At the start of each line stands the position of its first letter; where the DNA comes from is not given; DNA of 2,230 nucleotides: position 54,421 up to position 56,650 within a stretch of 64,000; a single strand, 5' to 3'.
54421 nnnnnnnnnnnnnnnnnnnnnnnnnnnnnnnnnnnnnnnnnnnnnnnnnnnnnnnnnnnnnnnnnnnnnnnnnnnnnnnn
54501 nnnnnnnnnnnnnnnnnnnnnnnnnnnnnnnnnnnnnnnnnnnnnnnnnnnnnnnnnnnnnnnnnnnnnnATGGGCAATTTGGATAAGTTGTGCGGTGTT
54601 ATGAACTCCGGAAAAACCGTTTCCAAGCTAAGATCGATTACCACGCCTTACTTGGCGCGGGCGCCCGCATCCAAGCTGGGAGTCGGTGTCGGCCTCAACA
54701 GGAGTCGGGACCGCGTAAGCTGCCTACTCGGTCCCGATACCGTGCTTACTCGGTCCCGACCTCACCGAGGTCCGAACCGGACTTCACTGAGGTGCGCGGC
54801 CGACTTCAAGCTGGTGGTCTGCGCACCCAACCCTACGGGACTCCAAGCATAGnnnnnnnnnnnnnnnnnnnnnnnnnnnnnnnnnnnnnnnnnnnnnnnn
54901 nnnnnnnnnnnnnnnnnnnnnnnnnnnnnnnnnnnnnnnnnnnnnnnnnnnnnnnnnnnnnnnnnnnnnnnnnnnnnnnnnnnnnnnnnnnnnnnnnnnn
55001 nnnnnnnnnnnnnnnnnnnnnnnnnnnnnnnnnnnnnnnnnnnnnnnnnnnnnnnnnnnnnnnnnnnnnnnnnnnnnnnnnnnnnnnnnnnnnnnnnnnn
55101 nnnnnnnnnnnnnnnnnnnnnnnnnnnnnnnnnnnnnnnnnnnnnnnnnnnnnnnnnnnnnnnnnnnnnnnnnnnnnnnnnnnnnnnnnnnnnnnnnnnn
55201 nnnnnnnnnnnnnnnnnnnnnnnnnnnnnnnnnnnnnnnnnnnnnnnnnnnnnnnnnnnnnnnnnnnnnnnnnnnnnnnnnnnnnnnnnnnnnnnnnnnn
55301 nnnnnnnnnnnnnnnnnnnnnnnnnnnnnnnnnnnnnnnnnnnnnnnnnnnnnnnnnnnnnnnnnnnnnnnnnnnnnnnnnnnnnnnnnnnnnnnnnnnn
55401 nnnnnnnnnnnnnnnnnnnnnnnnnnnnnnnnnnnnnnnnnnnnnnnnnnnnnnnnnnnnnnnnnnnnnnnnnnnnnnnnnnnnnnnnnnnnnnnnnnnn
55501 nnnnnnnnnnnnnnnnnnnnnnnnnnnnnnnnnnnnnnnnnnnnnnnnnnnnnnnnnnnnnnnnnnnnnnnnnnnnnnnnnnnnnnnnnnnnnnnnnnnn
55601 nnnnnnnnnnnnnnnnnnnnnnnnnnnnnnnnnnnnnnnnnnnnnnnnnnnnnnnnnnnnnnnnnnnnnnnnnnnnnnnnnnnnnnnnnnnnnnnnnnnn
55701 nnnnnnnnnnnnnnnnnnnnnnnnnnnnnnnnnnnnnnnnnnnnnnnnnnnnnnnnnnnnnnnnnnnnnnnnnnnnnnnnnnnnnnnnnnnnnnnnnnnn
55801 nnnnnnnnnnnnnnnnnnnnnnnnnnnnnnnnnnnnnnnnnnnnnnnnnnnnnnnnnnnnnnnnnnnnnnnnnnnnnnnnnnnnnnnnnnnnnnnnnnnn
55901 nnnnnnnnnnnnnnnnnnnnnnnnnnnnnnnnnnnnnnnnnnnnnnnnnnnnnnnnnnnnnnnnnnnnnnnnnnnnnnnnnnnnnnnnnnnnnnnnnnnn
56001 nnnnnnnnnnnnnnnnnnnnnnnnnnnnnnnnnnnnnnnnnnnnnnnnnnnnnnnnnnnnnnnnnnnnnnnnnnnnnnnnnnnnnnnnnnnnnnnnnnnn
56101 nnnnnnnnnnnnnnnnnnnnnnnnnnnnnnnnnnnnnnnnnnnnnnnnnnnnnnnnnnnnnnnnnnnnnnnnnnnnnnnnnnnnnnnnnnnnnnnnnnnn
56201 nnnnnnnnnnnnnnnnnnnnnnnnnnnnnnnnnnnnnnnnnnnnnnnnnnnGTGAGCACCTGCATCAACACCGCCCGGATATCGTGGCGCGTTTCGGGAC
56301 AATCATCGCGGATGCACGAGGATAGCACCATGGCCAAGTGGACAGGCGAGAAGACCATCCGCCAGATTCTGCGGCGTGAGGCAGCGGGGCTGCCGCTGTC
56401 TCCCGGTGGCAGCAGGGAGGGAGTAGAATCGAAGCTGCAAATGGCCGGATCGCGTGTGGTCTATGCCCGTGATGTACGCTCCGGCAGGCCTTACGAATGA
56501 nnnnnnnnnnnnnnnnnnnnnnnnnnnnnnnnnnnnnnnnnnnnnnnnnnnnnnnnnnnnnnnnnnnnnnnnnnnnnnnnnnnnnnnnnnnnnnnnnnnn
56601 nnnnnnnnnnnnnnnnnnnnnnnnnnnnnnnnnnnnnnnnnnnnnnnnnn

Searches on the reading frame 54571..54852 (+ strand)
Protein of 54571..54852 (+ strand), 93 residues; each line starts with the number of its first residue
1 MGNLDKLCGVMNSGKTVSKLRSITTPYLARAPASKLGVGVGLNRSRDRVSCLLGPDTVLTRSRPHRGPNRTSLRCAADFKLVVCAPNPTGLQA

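Call 15: search_protein_families(library=pfam, proteins=[window:54571-54852:+], max_evalue=0.1)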
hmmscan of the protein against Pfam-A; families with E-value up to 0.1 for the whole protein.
window:54571-54852:+ (93 aa): 0 families

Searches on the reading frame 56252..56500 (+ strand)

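Call 15: search_protein_families(library=pfam, proteins=[window:56252-56500:+], max_evalue=0.1)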
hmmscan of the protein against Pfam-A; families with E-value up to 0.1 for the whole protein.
window:56252-56500:+ (82 aa): 1 family
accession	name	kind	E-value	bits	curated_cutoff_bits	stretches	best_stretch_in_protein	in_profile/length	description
PF10183.14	ESSS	-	0.026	15.2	22.8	1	23-49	84-110/115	ESSS subunit of NADH:ubiquinone oxidoreductase (complex I)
